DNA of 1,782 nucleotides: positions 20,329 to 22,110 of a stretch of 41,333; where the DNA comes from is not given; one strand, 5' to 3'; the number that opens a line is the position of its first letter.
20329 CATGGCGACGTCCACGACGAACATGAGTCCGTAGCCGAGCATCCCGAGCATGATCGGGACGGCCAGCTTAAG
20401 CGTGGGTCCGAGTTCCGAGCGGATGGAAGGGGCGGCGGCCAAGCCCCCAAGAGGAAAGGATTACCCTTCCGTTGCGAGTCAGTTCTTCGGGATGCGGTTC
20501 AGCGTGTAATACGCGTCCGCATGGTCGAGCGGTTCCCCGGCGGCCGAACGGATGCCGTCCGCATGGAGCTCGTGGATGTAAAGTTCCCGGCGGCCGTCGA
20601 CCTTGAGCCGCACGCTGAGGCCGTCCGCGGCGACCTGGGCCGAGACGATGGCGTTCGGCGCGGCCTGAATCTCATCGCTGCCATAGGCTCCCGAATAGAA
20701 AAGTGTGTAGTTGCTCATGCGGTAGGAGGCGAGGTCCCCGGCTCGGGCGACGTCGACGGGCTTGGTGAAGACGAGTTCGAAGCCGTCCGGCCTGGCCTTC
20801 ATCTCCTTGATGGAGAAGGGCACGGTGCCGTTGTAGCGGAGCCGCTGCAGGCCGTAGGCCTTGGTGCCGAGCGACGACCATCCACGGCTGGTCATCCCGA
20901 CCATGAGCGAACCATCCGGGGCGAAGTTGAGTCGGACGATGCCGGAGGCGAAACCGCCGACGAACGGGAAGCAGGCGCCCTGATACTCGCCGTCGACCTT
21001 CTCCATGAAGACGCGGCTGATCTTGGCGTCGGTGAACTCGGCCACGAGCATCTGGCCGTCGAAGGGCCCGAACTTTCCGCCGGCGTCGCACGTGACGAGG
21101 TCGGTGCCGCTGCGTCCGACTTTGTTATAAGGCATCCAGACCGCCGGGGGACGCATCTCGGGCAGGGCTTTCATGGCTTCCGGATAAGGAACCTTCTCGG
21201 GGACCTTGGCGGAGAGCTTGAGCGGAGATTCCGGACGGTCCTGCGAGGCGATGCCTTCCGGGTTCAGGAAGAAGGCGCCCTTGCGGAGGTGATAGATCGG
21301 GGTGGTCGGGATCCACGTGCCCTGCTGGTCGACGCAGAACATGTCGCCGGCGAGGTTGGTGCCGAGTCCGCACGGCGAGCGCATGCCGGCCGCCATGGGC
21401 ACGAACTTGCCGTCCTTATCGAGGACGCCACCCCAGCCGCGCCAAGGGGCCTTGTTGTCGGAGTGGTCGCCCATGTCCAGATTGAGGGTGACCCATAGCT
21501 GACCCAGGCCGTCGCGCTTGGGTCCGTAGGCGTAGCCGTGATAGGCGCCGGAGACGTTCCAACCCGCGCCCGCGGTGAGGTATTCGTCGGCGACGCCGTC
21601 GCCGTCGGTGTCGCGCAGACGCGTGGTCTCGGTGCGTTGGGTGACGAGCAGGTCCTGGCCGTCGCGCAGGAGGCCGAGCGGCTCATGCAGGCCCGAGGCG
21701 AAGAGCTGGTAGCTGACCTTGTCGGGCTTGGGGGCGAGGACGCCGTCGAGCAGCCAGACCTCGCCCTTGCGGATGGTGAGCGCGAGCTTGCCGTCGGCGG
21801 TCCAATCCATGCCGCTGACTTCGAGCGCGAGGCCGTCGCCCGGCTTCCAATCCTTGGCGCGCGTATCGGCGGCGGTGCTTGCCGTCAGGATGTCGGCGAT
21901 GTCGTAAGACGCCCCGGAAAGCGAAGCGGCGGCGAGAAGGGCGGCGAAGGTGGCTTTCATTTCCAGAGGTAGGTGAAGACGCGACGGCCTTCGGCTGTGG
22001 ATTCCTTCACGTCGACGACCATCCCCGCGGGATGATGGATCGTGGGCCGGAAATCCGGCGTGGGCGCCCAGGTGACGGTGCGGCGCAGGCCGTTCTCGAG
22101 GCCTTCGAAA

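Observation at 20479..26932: Fully exported, translationally coupled operon (DJ-1/PfpI, TAT TIM-barrel, pentahaem cytochrome c, beta-propeller) under a divergent XylR-like regulator: candidate uncharacterised periplasmic carbohydrate-oxidation module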

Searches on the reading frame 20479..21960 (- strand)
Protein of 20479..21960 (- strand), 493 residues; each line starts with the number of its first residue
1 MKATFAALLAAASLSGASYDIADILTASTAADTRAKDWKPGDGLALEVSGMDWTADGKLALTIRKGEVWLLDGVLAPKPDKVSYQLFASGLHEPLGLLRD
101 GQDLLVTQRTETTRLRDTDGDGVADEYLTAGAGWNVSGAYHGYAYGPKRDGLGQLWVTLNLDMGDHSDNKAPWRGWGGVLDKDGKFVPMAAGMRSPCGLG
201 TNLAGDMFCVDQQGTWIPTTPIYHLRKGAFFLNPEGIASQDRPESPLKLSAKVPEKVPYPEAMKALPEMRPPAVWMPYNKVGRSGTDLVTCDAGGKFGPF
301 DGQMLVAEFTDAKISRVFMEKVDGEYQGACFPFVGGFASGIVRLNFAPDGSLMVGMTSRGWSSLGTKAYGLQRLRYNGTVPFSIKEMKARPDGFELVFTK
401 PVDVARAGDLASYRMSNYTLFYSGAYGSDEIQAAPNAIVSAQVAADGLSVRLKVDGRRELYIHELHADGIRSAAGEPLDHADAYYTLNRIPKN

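Call 4: search_protein_families(library=pfam, proteins=[window:20479-21960:-], max_evalue=0.01)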
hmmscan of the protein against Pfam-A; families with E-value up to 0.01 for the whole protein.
window:20479-21960:- (493 aa): 1 family
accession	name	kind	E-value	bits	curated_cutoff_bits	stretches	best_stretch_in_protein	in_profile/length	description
PF23500.1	DUF7133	-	0.00011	22.1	27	1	85-211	77-205/385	Domain of unknown function (DUF7133)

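Call 5: search_protein_families(library=ncbifam, proteins=[window:20479-21960:-], max_evalue=0.01)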
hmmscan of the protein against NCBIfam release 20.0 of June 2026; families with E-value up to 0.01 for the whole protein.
window:20479-21960:- (493 aa): 1 family
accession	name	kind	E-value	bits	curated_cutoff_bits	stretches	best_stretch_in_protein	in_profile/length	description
TIGR02604.1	Piru_Ver_Nterm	subfamily_domain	6.3e-07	29.1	122.2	1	87-354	67-336/367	PVC-type heme-binding CxxCH protein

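Call 6: search_solved_structures(query=window:20479-21960:-, max_evalue=1)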
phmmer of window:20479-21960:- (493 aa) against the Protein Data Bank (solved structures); distinct sequences matched with E-value up to 1: 1.
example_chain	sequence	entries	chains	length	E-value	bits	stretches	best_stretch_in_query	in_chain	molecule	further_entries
7ekr_A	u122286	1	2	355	0.57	12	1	52-109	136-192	Orange carotenoid protein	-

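Call 10: find_homologous_proteins(query=window:20479-21960:-, max_evalue=0.00001)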
Query window:20479-21960:- (493 aa): 6125 proteins with E <= 0.00001 among 8000 candidates; the best 120 are listed.
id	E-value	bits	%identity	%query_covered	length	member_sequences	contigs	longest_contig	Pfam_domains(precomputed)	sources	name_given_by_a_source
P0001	0.0e+0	1099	96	100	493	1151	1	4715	-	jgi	jgi:glucose/arabinose dehydrogenase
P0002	0.0e+0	1056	92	100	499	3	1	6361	-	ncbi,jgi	jgi:hypothetical protein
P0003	0.0e+0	1043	92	97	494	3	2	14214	PF23500.2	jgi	jgi:glucose/arabinose dehydrogenase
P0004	0.0e+0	1039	91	96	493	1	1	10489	-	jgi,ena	-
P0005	0.0e+0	1037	91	96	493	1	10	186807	-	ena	-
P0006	0.0e+0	1034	91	96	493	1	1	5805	-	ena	-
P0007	0.0e+0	1034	91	96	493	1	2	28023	-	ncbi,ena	-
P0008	0.0e+0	1032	90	96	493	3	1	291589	-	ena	-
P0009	0.0e+0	1032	90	100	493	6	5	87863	-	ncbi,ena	-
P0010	0.0e+0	1010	88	100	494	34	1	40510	-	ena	-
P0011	8.8e-296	1000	88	97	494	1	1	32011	-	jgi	-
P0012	1.6e-295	999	88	97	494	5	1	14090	-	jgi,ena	-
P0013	1.6e-295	999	88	97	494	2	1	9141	-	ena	-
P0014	1.7e-295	999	88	97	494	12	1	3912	-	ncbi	ncbi:MAG: hypothetical protein ACKORI_08150 [Verrucomicrobiota bacterium]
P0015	1.9e-295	998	88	97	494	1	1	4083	-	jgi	jgi:hypothetical protein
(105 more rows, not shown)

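Call 12: find_related_loci(query=A1, collection=genome_contigs, flank=10000)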
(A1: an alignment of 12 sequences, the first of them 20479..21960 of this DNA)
Query A1 (493 aa) in genome_contigs; peptide patterns used: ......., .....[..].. (x = any residue, [..] = any of these).
158 stretches matched a pattern; 145 encode a relative of the query (tblastn E <= 1e-3); the best 80 are kept; 80 distinct loci.
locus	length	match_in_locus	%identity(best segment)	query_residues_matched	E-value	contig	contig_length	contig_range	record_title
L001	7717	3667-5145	96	1-493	0e+0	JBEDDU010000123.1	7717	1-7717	MAG: Verrucomicrobiota bacterium isolate NASQAN2014_185_B_bin.32 scaffold_380157, whole genome shotgun sequence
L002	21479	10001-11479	96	1-493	0e+0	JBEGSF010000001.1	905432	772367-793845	MAG: Verrucomicrobiota bacterium isolate pringlecreek_2019_sw_WHONDRS-S19S_0025_A_bin.63 scaffold_0000001, whole genome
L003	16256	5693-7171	91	1-493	0e+0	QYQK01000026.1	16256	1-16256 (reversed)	MAG: Opitutales bacterium isolate PowLak16_MAG4 c_000000050863, whole genome shotgun sequence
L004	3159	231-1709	94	1-493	0e+0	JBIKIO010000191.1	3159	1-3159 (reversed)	MAG: Opitutales bacterium isolate ME2014-06-08_3300034093_group5_bin101 Rohwer_bin2674_scaffold_30778_c1, whole genome s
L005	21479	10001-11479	93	1-493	0e+0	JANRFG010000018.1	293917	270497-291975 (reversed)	MAG: Opitutales bacterium isolate MAG_315 P22051_112_S34_metaspades_3_293917_cov_123, whole genome shotgun sequence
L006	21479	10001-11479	92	1-493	0e+0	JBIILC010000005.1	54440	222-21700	MAG: Opitutales bacterium isolate ME2002-02-28pf_3300044568_group1_bin44 Rohwer_bin2669_scaffold_149_c1, whole genome sh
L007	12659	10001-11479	92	1-493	0e+0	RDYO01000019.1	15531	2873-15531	MAG: Verrucomicrobia bacterium isolate PH2015_07D_67_13 PH2015_07D_scaffold_752, whole genome shotgun sequence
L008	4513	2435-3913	92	1-493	0e+0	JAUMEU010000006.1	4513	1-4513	MAG: Opitutales bacterium isolate G_OPIT6 NODE_32634_length_4513_cov_8.160055, whole genome shotgun sequence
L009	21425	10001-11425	93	19-493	0e+0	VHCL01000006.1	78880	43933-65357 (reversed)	MAG: Verrucomicrobia bacterium isolate M_surface_10_m1_278 M_surface_10_m1_278_Ga0194123_10000437, whole genome shotgun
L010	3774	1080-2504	93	19-493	0e+0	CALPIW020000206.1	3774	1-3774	MAG: Polynucleobacter meluiroseus isolate HRS-ES1-bin-412 genome assembly, contig: HRSG-E10-C20648, whole genome shotgun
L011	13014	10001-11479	92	1-493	0e+0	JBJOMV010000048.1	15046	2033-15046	MAG: Verrucomicrobiota bacterium isolate umpqua_2019_sw_WHONDRS-S19S_0079_A_bin.100 scaffold_0002201, whole genome shotg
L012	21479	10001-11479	91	1-493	0e+0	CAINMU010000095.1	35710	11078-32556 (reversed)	MAG: uncultured Opitutae bacterium isolate Ja_bin-5246 genome assembly, contig: bin-5246:095/152, whole genome shotgun s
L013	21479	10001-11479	92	1-493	0e+0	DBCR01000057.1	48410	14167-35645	MAG TPA_asm: Opitutia bacterium UBA953 UBA953_contig_3244, whole genome shotgun sequence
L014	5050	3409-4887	91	1-493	0e+0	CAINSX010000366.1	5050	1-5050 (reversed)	MAG: uncultured Opitutae bacterium isolate LinL3_bin-0447 genome assembly, contig: bin-0447:366/390, whole genome shotgu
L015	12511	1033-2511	92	1-493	0e+0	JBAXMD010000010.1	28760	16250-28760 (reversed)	MAG: Verrucomicrobiota bacterium isolate ELA444 MAG444_10, whole genome shotgun sequence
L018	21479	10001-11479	91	1-493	0e+0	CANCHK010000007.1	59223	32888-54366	MAG: Opitutae bacterium isolate JR-DAM-100519-116 genome assembly, contig: JR-DAM-100519-C628, whole genome shotgun sequ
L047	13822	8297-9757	78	8-493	0e+0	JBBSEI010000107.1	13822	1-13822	MAG: Chthoniobacterales bacterium isolate LS1_sbin.4 LS1_sbin.4_K_1232110_L_13822_cov_23.0000, whole genome shotgun sequ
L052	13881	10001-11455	76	4-493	0e+0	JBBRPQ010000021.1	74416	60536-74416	MAG: Chthoniobacterales bacterium isolate La1_metabat2.450 LA1C_B2.450_k141_1020324L_74416_cov_20.3340, whole genome sho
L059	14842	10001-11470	76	5-493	0e+0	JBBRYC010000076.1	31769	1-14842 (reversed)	MAG: Chthoniobacterales bacterium isolate La5_metabat2.013 La5_metabat2.013_K_2339983_L_31769_cov_18.2594, whole genome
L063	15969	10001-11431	75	17-493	0e+0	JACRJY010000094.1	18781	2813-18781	MAG: Verrucomicrobia bacterium isolate NC_groundwater_1841_Pr3_B-0.1um_64_12 SR-2_scaffold_141_1738611, whole genome sho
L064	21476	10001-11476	75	7-493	0e+0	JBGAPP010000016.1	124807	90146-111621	MAG: Chthoniobacteraceae bacterium isolate MAG_AAO_H10.22 AAOH10-22_opera_contig_759, whole genome shotgun sequence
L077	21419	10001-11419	73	19-492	0e+0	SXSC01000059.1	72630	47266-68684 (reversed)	MAG: Opitutaceae bacterium isolate F1-140-MAGs074 F1-140__c99182, whole genome shotgun sequence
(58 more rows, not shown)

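Call 27: predict_structure(alignment_id=A2)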
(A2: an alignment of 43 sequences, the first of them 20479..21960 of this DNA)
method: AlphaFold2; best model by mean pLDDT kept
length: 493 residues; sequences in the alignment: 43
mean_pLDDT: 82.7   pTM: 0.86
mean pLDDT of the five models: 82.7, 81.9, 81.2, 78.9, 75.8
residues with pLDDT >= 90: 253; 70-90: 137; 50-70: 54; < 50: 49
segments of 3 or more residues with pLDDT < 50: 1-15, 36-43, 138-140, 164-170, 280-282, 361-364, 423-429
pLDDT, mean of each block of 10 residues (from residue 1): 44 62 75 48 67 95 90 83 91 90 90 95 95 60 83 92 50 77 88 86 95 68 91 72 75 74 85 78 73 92 90 91 95 84 93 83 60 93 97 97 98 91 49 88 98 94 95 94 95 87
secondary structure, 60 per line:
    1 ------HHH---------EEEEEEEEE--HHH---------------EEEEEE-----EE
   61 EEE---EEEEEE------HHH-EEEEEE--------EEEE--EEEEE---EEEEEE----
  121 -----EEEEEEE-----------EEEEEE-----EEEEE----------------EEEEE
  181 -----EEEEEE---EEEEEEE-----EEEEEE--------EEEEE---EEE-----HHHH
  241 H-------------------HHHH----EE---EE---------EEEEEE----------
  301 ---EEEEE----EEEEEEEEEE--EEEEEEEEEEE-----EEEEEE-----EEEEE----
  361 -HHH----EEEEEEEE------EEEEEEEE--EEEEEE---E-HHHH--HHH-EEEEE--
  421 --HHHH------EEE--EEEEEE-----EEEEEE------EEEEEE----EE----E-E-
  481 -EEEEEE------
elements in order: E19-27 E48-53 E59-63 E67-72 E83-88 E97-100 E103-107 E111-116 E126-132 E144-149 E155-159 E176-180 E186-191 E195-201 E207-212 E221-225 E229-231 H237-241 H261-264 E285-290 E304-308 E313-322 E325-335 E341-346 E352-356 E369-376 E383-390 E393-398 H404-407 E414-418 H423-426 E433-435 E438-443 E449-454 E461-466 E482-487

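Call 31: fold_search(model_id=the predicted structure, library=pdb)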
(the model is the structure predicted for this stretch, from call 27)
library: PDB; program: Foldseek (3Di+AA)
matches with E <= 10: 1392; with E <= 0.001: 524
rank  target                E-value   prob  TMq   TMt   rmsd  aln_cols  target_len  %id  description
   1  2ism_A                5.9e-11  1.00  0.47  0.68   4.9       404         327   15  Crystal structure of the putative oxidoreductase (glucose dehydrogenase) (TTHA0570) from thermus theromophilus HB8 (released 2007-11-13)
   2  2ism_B                3.5e-10  1.00  0.48  0.68   4.8       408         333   15  Crystal structure of the putative oxidoreductase (glucose dehydrogenase) (TTHA0570) from thermus theromophilus HB8 (released 2007-11-13)
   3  1cq1_B                1.1e-09  1.00  0.53  0.58   6.7       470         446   13  Soluble Quinoprotein Glucose Dehydrogenase from Acinetobacter Calcoaceticus in Complex with PQQH2 and Glucose (released 2000-02-04)
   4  1qbi_B                1.3e-09  1.00  0.52  0.59   6.6       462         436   14  SOLUBLE QUINOPROTEIN GLUCOSE DEHYDROGENASE FROM ACINETOBACTER CALCOACETICUS (released 2000-02-25)
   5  3a9g_A                2.6e-09  1.00  0.52  0.74   4.2       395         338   15  Crystal Structure of PQQ-dependent sugar dehydrogenase apo-form (released 2010-09-08)
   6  8re0_A                3.0e-09  1.00  0.54  0.58   6.6       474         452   13  Soluble glucose dehydrogenase from acinetobacter calcoaceticus - double mutant pH8 (released 2024-05-08)
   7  5min_A                4.1e-09  1.00  0.54  0.58   6.6       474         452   13  Apo form of the soluble PQQ-dependent Glucose Dehydrogenase from Acinetobacter calcoaceticus (released 2017-12-20)
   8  1c9u_A                4.5e-09  1.00  0.53  0.58   7.4       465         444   13  CRYSTAL STRUCTURE OF THE SOLUBLE QUINOPROTEIN GLUCOSE DEHYDROGENASE IN COMPLEX WITH PQQ (released 2000-02-04)
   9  6jt5                  5.0e-09  1.00  0.46  0.54   7.3       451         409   12  Crystal structure of PQQ doamin of Pyranose Dehydrogenase from Coprinopsis cinerea: apo-from (released 2019-11-06)
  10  7cgz_B                6.1e-09  1.00  0.47  0.66   5.4       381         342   16  glucose dehydrogenase (released 2021-07-07)
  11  1qbi_A                6.4e-09  1.00  0.53  0.59   6.3       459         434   13  SOLUBLE QUINOPROTEIN GLUCOSE DEHYDROGENASE FROM ACINETOBACTER CALCOACETICUS (released 2000-02-25)
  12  7cdy_B                7.9e-09  1.00  0.47  0.66   5.9       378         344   16  Crystal structure of glucose dehydrogenase (released 2021-06-23)
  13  1cru_A                1.1e-08  1.00  0.52  0.57   7.5       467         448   13  SOLUBLE QUINOPROTEIN GLUCOSE DEHYDROGENASE FROM ACINETOBACTER CALCOACETICUS IN COMPLEX WITH PQQ AND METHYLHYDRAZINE (released 2000-03-01)
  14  5min_B                1.2e-08  1.00  0.53  0.57   6.8       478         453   12  Apo form of the soluble PQQ-dependent Glucose Dehydrogenase from Acinetobacter calcoaceticus (released 2017-12-20)
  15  5d9d                  1.5e-08  1.00  0.41  0.63   8.6       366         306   13  Luciferin-regenerating enzyme solved by SAD using synchrotron radiation at room temperature (released 2015-09-23)
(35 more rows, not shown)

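Call 33: search_solved_structures(query=A2, max_evalue=10, show_alignments=4)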
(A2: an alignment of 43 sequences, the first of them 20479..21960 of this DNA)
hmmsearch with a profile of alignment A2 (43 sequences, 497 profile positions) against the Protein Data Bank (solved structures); distinct sequences matched with E-value up to 10: 0.

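Call 39: search_protein_families(library=pfam, proteins=[L052:4613-6154:+, L052:6288-7559:+, L064:6258-7889:+, L064:2863-6261:+, L018:6430-7923:+, L059:546-3725:+, L059:3365-5227:+], max_evalue=0.1)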
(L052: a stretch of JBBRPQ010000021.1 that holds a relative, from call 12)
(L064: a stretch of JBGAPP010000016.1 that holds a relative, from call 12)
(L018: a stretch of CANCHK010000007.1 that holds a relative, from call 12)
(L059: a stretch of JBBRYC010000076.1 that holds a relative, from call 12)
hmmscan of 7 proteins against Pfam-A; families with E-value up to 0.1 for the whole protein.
L052:4613-6154:+ (513 aa): 11 families
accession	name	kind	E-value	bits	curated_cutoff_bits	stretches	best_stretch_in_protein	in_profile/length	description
PF12831.13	FAD_oxidored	-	4e-72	244.2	27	1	32-489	2-416/416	FAD dependent oxidoreductase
PF00890.30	FAD_binding_2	-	1.1e-05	25.2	20.4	1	32-76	2-46/414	FAD binding domain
PF01266.30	DAO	-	2.4e-05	24.5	27.9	1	32-81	2-52/353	FAD dependent oxidoreductase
PF07992.20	Pyr_redox_2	-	3.1e-05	24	26.1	1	29-64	142-177/291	Pyridine nucleotide-disulphide oxidoreductase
PF13450.12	NAD_binding_8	-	3.7e-05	24.4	21.9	1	34-68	1-35/68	NAD(P)-binding Rossmann-like domain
PF01134.28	GIDA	-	0.00025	20.7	22.1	1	32-65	2-36/391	Glucose inhibited division protein A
PF00070.33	Pyr_redox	-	0.00098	20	22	1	32-65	2-35/82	Pyridine nucleotide-disulphide oxidoreductase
PF01946.23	Thi4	-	0.011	15.4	26.2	1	28-73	16-62/235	Thi4 family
PF01494.25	FAD_binding_3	-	0.012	15.4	22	1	30-71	2-42/349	FAD binding domain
PF03486.20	HI0933_like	-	0.013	15.4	50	1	32-65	3-36/244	HI0933-like protein Rossmann domain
PF04820.20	Trp_halogenase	-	0.065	12.5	21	0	189-231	176-219/458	Tryptophan halogenase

L052:6288-7559:+ (423 aa): 0 families

L064:6258-7889:+ (543 aa): 0 families

L064:2863-6261:+ (1132 aa): 6 families
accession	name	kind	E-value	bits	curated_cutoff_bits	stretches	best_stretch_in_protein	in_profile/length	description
PF00251.26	Glyco_hydro_32N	-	4.3e-62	210.9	22.1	1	683-973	1-298/307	Glycosyl hydrolases family 32 N-terminal domain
PF00884.28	Sulfatase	-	2.4e-44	152.3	25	1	32-386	2-300/301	Sulfatase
PF16347.10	SGSH_C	-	1.4e-19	71.2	29.3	1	336-484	1-150/154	N-sulphoglucosamine sulphohydrolase, C-terminal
PF08244.19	Glyco_hydro_32C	-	3.2e-10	40.7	21.9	1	987-1118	1-157/158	Glycosyl hydrolases family 32 C terminal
PF01663.27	Phosphodiest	-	7.6e-07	29.5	23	2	302-334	190-222/342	Type I phosphodiesterase / nucleotide pyrophosphatase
PF02995.22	DUF229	-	0.034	13.3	25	1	298-337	308-347/496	Protein of unknown function (DUF229)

L018:6430-7923:+ (497 aa): 5 families
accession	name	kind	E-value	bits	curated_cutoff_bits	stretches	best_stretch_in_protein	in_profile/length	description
PF00884.28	Sulfatase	-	1.3e-59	202.4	25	1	36-389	1-300/301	Sulfatase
PF16347.10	SGSH_C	-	3.2e-20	73.3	29.3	1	345-487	8-153/154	N-sulphoglucosamine sulphohydrolase, C-terminal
PF01663.27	Phosphodiest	-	1.3e-09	38.6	23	1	39-336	2-225/342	Type I phosphodiesterase / nucleotide pyrophosphatase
PF14707.11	Sulfatase_C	-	0.012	16.6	30.9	0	453-488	57-95/127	C-terminal region of aryl-sulfatase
PF02995.22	DUF229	-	0.061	12.4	25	1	294-334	305-345/496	Protein of unknown function (DUF229)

L059:546-3725:+ (1059 aa): 8 families
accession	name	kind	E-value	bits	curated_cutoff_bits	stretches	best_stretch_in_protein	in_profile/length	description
PF07587.16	PSD1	-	3.6e-82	275.9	28.5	1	758-1035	1-242/244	Protein of unknown function (DUF1553)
PF07583.16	PSCyt2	-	1.2e-78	264.3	29.8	1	184-404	2-207/209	Protein of unknown function (DUF1549)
PF07635.16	PSCyt1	-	1.9e-14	54.4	22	1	48-107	1-59/59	Planctomycete cytochrome C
PF13442.11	Cytochrome_CBB3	-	7.9e-07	29.8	27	1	40-122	6-68/68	Cytochrome C oxidase, cbb3-type, subunit III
PF00034.26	Cytochrom_C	-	1.3e-06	30.1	21.3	1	43-123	7-87/90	Cytochrome c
PF00754.31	F5_F8_type_C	-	0.00052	20.6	28.2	1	469-584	20-114/127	F5/8 type C domain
PF22297.1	PccH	-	0.0072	16.8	24.4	1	36-56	2-22/133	PccH Cytochrome c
PF22633.2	F5_F8_type_C_2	-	0.0098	16.9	27.8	1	479-534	10-59/91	NedA-like, galactose-binding domain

L059:3365-5227:+ (620 aa): 1 family
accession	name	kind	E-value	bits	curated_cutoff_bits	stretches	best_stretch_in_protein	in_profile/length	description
PF07394.17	DUF1501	-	2.6e-130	435.5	27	1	182-619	1-390/390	Protein of unknown function (DUF1501)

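Call 58: search_protein_families(library=pfam, alignment_id=A2, max_evalue=10)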
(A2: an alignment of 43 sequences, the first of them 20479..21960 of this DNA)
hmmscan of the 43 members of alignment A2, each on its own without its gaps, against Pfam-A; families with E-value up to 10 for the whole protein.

A. member 1, window:20479-21960:- (493 aa): 2 families
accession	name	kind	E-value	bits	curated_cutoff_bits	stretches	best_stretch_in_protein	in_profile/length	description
PF23500.1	DUF7133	-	0.00011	22.1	27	1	85-211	77-205/385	Domain of unknown function (DUF7133)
PF11142.13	DUF2917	-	0.18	11.6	25.5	0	51-70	9-28/59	Protein of unknown function (DUF2917)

B. families by the number of members that match (of 43 scanned): 10 families
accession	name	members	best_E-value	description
PF23500.1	DUF7133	43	3.5e-08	Domain of unknown function (DUF7133)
PF11142.13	DUF2917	10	0.033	Protein of unknown function (DUF2917)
PF18884.5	TSP3_bac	3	0.42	Bacterial TSP3 repeat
PF10276.14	zf-CHCC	2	0.023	Zinc-finger domain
PF07995.17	GSDH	2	0.11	Glucose / Sorbosone dehydrogenase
PF16572.11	HlyD_D4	1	0.098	Long alpha hairpin domain of cation efflux system protein, CusB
PF13590.11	DUF4136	1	0.1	Domain of unknown function (DUF4136)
PF11384.13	DUF3188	1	0.2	Protein of unknown function (DUF3188)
PF10648.15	Gmad2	1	0.23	Immunoglobulin-like domain of bacterial spore germination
PF12894.13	ANAPC4_WD40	1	0.26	Anaphase-promoting complex subunit 4 WD40 domain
